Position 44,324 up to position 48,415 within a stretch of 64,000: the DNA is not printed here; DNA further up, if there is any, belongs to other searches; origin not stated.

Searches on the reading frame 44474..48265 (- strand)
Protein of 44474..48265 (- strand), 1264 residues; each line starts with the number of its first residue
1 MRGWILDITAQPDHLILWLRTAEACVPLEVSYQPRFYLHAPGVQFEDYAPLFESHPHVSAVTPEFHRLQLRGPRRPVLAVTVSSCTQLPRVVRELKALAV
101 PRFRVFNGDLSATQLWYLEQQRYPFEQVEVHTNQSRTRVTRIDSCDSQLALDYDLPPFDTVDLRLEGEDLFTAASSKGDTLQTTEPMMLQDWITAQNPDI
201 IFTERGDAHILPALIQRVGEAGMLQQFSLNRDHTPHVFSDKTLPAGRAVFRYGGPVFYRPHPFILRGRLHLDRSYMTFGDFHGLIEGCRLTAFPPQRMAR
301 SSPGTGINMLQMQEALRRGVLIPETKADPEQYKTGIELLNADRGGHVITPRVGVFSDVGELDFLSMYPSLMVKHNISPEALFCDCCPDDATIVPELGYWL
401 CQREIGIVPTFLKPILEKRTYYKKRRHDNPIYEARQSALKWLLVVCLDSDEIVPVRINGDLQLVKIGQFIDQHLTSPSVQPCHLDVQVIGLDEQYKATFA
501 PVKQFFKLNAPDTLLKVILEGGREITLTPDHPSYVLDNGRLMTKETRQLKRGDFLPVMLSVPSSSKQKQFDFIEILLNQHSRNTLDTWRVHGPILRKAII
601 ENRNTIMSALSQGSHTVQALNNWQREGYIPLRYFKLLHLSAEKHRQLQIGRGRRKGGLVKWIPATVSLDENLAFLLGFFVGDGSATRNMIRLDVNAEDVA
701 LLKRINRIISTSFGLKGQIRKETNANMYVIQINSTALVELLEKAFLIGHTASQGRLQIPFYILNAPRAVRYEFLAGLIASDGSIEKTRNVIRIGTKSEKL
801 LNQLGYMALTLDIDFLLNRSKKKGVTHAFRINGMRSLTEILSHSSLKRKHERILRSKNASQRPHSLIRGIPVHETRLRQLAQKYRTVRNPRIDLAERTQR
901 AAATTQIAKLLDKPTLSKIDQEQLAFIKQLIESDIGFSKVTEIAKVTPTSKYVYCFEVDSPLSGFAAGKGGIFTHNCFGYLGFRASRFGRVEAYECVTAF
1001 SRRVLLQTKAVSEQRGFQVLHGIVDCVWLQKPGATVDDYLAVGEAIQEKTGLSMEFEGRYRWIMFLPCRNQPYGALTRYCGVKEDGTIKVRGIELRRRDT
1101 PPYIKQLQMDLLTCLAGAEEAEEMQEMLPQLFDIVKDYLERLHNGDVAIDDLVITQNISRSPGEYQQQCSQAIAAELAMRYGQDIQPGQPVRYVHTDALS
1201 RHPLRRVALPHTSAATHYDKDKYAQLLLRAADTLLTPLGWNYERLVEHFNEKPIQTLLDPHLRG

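Call 74: search_protein_families(library=pfam, proteins=[window:44474-48265:-], max_evalue=0.001)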
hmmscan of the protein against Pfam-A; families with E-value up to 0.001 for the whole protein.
window:44474-48265:- (1264 aa): 4 families
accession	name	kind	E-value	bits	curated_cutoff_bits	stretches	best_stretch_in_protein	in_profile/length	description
PF00136.26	DNA_pol_B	-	2.6e-27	96.2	23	2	977-1202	164-414/453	DNA polymerase family B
PF14528.11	LAGLIDADG_3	-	1e-16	61.4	22.5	2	771-838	4-75/82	LAGLIDADG-like domain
PF14890.11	Intein_splicing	-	1.8e-13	51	35.8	1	464-976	10-155/155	Intein splicing domain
PF05204.19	Hom_end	-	2e-11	44.4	21.1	1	757-851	1-104/110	Homing endonuclease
